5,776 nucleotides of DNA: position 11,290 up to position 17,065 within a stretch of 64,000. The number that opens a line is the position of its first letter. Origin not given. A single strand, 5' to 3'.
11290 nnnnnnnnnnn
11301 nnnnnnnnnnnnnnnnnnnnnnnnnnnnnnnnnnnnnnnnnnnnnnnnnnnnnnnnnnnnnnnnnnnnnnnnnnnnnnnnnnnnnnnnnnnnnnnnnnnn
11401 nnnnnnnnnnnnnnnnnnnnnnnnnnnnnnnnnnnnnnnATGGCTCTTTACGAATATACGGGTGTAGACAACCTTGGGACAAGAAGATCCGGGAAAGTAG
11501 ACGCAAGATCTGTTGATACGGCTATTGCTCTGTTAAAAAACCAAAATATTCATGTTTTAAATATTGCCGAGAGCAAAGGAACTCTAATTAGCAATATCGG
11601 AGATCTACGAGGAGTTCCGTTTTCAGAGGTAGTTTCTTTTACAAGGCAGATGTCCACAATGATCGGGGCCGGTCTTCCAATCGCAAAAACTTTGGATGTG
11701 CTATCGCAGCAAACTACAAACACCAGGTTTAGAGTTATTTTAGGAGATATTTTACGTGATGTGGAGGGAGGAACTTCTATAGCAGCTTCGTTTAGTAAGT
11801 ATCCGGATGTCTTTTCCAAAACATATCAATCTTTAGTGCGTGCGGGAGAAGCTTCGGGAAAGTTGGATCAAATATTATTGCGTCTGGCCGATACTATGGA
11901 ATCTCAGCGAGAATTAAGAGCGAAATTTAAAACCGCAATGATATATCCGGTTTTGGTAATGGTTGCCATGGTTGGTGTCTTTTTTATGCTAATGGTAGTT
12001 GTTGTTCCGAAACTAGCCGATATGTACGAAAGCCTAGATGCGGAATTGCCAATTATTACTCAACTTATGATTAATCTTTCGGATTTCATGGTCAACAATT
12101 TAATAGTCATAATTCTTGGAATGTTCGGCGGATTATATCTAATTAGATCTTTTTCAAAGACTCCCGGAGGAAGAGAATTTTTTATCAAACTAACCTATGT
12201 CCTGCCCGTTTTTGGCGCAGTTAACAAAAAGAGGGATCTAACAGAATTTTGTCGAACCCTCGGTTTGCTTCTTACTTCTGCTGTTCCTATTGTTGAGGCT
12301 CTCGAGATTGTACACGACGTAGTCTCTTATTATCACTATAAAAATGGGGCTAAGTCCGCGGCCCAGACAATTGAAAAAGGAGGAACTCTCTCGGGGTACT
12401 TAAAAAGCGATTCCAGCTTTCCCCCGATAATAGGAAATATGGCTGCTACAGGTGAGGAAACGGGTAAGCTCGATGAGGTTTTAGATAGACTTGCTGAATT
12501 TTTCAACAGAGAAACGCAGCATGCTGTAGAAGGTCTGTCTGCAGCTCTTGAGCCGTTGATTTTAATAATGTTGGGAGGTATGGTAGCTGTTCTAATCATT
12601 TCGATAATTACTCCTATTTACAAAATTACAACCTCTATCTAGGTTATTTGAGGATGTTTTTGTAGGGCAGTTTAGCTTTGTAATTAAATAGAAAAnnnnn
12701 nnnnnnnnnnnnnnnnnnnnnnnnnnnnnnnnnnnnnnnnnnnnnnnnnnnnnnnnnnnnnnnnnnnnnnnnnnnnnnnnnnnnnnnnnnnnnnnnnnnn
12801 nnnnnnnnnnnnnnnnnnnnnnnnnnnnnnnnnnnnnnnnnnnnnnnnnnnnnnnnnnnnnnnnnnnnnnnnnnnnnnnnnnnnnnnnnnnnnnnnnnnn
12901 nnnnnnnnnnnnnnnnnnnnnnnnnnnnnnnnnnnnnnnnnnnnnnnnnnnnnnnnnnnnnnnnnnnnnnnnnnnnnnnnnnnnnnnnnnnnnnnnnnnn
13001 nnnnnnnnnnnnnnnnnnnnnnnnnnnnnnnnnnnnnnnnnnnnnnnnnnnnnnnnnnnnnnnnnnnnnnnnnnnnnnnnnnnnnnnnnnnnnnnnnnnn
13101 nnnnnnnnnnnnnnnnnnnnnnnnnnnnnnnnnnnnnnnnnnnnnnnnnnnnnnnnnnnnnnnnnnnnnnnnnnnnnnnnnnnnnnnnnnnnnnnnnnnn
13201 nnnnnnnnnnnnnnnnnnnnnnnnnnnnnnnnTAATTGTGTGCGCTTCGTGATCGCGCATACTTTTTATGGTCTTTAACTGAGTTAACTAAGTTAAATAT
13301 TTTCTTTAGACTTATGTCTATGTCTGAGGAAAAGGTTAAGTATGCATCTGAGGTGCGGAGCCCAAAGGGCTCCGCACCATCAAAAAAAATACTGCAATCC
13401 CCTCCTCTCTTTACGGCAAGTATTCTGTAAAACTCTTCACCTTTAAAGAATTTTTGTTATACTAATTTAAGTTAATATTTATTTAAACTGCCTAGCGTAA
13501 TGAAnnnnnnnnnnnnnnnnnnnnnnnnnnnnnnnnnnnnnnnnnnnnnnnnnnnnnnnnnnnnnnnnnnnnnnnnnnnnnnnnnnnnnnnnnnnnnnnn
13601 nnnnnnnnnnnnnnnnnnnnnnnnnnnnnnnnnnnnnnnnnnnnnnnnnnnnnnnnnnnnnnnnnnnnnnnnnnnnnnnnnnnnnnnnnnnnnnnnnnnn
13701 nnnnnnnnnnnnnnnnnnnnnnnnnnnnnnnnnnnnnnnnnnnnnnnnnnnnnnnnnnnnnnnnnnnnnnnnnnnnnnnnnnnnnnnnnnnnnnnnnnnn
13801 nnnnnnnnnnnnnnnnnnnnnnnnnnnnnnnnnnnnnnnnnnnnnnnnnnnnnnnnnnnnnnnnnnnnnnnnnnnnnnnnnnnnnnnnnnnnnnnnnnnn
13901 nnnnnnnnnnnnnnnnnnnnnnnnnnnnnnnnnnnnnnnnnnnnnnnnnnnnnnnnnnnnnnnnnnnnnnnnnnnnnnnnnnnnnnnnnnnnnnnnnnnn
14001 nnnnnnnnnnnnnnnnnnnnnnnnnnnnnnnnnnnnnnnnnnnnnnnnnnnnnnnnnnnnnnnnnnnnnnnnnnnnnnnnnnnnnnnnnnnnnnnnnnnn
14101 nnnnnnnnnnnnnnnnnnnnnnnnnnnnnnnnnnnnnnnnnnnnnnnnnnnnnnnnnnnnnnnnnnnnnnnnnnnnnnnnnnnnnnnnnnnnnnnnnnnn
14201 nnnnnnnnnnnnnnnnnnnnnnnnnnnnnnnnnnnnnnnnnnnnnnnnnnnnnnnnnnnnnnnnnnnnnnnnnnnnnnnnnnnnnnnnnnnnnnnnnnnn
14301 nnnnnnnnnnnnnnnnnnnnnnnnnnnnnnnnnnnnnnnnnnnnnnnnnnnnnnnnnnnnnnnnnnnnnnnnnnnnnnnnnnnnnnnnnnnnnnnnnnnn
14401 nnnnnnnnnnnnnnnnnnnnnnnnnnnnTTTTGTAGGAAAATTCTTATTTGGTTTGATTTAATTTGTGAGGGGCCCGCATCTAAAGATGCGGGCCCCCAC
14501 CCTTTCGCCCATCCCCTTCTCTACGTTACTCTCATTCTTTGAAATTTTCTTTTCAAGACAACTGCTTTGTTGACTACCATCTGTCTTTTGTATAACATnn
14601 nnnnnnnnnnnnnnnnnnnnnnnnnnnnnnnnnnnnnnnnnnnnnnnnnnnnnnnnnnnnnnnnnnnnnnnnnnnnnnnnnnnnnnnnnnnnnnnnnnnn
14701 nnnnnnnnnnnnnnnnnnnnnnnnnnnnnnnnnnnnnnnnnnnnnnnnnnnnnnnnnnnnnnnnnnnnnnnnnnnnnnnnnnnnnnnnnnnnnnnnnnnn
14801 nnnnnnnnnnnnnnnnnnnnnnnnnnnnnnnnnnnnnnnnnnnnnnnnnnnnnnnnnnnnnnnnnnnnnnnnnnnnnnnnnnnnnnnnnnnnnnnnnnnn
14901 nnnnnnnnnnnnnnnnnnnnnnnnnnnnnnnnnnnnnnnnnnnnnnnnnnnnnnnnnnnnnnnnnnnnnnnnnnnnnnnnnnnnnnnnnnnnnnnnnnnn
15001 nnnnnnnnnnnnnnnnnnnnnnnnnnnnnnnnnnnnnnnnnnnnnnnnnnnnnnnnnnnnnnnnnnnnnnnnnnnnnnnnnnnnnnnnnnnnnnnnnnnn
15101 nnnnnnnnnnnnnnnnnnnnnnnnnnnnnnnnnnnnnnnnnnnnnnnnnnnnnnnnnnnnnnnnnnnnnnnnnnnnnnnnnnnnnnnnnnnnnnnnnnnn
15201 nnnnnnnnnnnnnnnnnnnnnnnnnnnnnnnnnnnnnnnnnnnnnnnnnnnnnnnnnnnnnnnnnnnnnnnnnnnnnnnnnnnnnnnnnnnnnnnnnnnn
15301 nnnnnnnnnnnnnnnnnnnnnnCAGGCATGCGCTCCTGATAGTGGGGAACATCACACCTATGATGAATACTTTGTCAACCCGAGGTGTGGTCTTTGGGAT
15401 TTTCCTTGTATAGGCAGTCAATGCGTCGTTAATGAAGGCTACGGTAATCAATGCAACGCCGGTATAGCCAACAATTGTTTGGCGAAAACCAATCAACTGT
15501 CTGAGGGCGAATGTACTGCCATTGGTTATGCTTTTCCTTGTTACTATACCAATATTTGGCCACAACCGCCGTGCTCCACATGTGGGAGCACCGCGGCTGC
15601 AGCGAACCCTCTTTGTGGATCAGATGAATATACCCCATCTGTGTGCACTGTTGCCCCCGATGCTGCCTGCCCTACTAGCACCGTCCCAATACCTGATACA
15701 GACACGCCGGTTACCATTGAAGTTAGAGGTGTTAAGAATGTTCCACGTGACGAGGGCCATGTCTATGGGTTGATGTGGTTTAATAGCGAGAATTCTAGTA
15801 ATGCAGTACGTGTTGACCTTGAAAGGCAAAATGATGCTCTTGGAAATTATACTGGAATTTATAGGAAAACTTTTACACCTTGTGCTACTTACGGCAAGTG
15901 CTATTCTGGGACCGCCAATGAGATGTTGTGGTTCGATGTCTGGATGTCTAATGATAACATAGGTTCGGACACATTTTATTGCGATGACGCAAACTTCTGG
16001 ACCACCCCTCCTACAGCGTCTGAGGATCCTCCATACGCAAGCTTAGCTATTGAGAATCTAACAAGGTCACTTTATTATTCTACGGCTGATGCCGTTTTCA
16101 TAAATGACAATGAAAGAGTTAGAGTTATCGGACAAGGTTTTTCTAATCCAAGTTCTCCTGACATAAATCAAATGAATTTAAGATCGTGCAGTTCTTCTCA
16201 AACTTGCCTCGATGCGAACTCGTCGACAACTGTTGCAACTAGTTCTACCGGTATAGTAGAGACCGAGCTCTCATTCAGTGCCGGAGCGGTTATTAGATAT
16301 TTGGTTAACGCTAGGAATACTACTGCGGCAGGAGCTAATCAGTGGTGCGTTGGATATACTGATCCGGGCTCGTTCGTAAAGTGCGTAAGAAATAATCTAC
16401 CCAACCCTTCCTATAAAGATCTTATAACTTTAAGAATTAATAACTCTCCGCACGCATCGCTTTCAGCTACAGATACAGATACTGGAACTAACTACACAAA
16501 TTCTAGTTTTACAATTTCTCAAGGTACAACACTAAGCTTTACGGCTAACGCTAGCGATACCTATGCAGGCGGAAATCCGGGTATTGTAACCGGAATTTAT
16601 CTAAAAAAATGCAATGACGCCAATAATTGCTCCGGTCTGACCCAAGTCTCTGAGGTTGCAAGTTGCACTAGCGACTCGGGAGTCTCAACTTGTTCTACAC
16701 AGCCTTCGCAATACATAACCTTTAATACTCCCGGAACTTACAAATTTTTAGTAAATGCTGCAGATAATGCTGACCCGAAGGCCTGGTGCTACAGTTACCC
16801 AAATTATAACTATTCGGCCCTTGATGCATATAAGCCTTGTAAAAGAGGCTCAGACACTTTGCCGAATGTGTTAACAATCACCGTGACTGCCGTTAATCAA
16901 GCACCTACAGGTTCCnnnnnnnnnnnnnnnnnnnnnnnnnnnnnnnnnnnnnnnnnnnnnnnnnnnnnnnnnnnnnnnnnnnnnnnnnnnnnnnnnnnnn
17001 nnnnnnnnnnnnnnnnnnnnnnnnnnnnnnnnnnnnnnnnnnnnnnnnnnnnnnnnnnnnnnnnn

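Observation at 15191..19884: Giant 1250-aa Cys-rich secreted protein translationally coupled (ATGA overlap) to a PilX-like gene inside the pilus locus: candidate pilus-tip adhesin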

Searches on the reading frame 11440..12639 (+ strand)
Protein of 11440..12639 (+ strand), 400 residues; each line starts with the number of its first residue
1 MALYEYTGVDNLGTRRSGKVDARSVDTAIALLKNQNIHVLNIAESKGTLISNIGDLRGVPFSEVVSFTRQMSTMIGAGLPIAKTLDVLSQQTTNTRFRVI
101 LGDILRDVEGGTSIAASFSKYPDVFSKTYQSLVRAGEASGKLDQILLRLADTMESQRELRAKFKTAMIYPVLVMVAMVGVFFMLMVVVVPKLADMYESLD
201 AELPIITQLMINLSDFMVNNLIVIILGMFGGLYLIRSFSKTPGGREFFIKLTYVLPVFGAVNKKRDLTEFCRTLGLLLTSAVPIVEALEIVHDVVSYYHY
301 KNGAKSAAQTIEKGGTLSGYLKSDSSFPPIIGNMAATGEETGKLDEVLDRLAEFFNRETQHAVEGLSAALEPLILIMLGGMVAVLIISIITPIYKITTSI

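Call 37: find_related_loci(query=window:11440-12639:+, collection=genome_contigs, flank=10000)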
Query window:11440-12639:+ (400 aa) in genome_contigs; peptide patterns used: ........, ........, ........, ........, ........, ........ (x = any residue, [..] = any of these).
175 stretches matched a pattern; 128 encode a relative of the query (tblastn E <= 1e-3); the best 80 are kept; 80 distinct loci.
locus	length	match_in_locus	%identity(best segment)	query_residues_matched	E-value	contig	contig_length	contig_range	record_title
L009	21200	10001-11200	59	1-400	8e-160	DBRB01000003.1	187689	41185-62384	MAG TPA_asm: candidate division WWE3 bacterium UBA1379 UBA1379_contig_2226, whole genome shotgun sequence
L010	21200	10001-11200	55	1-400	3e-149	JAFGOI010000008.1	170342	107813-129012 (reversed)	MAG: Patescibacteria group bacterium isolate Zod_Metabat.613 k87_9396690, whole genome shotgun sequence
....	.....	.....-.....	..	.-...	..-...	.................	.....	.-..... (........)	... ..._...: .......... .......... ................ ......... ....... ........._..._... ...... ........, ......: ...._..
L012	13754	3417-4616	54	1-400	1e-146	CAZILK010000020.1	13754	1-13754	MAG TPA_asm: uncultured Candidatus Saccharibacteria bacterium isolate SRP342105_co1_447 genome assembly, contig: NODE_60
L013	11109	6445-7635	45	4-400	1e-101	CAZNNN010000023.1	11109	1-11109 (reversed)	MAG TPA_asm: uncultured Candidatus Saccharibacteria bacterium isolate binchicken_co387_497 genome assembly, contig: NODE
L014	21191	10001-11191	45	4-400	5e-98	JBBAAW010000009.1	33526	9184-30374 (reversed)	MAG: Patescibacteria group bacterium isolate SO_2017_GW3_51 scaffold_845_c1_OW296A_2017, whole genome shotgun sequence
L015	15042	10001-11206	42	1-400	2e-96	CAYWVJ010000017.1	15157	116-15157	MAG TPA_asm: uncultured Gammaproteobacteria bacterium isolate SRP093762_co1_96 genome assembly, contig: NODE_2344_length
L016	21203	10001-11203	39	1-400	2e-90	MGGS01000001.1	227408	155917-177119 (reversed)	MAG: Candidatus Woesebacteria bacterium RIFCSPHIGHO2_02_FULL_42_20 rifcsphigho2_02_scaffold_107, whole genome shotgun se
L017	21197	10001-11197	39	1-399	2e-87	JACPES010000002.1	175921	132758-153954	MAG: Candidatus Collierbacteria bacterium isolate NC_groundwater_341_Ag_B-0.1um_44_45 GD18-4_B1_scaffold_818785, whole g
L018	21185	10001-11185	39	1-394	3e-87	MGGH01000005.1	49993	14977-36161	MAG: Candidatus Woesebacteria bacterium RIFCSPHIGHO2_01_FULL_39_23 rifcsphigho2_01_scaffold_1581, whole genome shotgun s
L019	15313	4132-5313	40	4-399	6e-85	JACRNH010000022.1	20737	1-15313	MAG: Candidatus Collierbacteria bacterium isolate NC_groundwater_1930_Pr3_S-0.2um_42_7 scaffold_515130, whole genome sho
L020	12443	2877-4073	35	1-399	8e-80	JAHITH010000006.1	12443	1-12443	MAG: Patescibacteria group bacterium isolate MM_PC_MetaG.mb.204 MM_PC_MetaG.mb.204_k141_111423, whole genome shotgun seq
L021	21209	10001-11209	35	1-400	2e-79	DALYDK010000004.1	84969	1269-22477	MAG TPA_asm: Candidatus Saccharibacteria bacterium isolate CTOTU14225 NODE_37_length_84969_cov_10.819288, whole genome s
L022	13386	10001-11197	35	1-399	1e-79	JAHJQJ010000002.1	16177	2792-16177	MAG: Patescibacteria group bacterium isolate OS_PC_MetaG.mb.105 OS_PC_MetaG.mb.105_k141_22615, whole genome shotgun sequ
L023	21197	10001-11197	37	1-399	2e-79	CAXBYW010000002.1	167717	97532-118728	MAG TPA_asm: uncultured bacterium isolate SRR3725731_binner12_Refined_73 genome assembly, contig: ERZ4200997.20, whole g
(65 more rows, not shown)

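Call 53: search_protein_families(library=pfam, proteins=[L009:2644-5280:+], max_evalue=5)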
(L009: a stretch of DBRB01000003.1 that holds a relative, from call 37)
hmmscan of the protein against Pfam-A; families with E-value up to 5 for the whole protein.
L009:2644-5280:+ (879 aa): 5 families
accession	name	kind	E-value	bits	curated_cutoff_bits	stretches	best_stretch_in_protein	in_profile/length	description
PF17963.7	Big_9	-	0.0046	18.3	23.6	1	485-571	9-86/89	Bacterial Ig domain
PF17803.7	Cadherin_4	-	0.027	15.4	25.1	1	469-526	5-62/71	Bacterial cadherin-like domain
PF15780.11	ASH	-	0.038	14.6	27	1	478-557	7-86/98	Abnormal spindle-like microcephaly-assoc'd, ASPM-SPD-2-Hydin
PF02369.22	Big_1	-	0.41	11.2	34.9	1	398-462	16-85/93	Bacterial Ig-like domain (group 1)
PF22352.2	K319L-like_PKD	-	0.97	9.9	27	1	402-461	13-72/84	K319L-like, PKD domain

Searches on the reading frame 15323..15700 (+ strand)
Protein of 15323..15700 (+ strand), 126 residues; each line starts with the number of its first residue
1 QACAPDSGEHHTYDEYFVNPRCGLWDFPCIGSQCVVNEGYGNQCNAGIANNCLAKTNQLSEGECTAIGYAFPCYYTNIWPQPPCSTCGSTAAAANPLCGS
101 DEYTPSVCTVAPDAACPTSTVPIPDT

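Call 53: search_protein_families(library=pfam, proteins=[window:15323-15700:+], max_evalue=5)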
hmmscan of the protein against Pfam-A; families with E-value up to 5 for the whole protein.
window:15323-15700:+ (126 aa): 0 families

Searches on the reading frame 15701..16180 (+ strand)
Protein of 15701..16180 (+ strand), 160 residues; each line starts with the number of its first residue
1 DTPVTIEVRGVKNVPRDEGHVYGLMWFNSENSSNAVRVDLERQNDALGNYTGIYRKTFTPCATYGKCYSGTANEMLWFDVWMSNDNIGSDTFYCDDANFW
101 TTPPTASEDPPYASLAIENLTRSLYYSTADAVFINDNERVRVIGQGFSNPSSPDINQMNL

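Call 53: search_protein_families(library=pfam, proteins=[window:15701-16180:+], max_evalue=5)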
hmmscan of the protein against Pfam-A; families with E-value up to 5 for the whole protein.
window:15701-16180:+ (160 aa): 0 families

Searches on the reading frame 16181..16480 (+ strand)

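Call 53: search_protein_families(library=pfam, proteins=[window:16181-16480:+], max_evalue=5)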
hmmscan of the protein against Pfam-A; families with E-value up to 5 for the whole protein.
window:16181-16480:+ (100 aa): 1 family
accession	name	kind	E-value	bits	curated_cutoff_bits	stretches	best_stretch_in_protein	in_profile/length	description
PF14604.12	SH3_9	-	0.22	11.9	30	1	27-58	10-34/49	Variant SH3 domain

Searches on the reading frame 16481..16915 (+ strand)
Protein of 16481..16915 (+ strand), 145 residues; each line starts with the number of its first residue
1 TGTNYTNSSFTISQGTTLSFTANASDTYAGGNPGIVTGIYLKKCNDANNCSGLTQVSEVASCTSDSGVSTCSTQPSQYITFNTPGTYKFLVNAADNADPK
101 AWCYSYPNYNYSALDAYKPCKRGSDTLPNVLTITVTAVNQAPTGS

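Call 53: search_protein_families(library=pfam, proteins=[window:16481-16915:+], max_evalue=5)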
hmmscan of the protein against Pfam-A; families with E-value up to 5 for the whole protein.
window:16481-16915:+ (145 aa): 5 families
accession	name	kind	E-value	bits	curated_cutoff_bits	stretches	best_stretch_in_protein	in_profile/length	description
PF18981.6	InlK_D3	-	0.044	14.3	25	1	74-101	39-66/75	Internalin K domain (D3/D4)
PF07495.19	Y_Y_Y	-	0.055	13.8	26.6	1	76-97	29-50/65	Y_Y_Y domain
PF17803.7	Cadherin_4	-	0.18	12.7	25.1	1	131-143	3-15/71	Bacterial cadherin-like domain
PF00801.26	PKD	-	0.23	11.9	23.5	1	69-97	39-69/80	PKD domain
PF17957.7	Big_7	-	1.3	10.1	24.1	0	10-27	12-29/70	Bacterial Ig domain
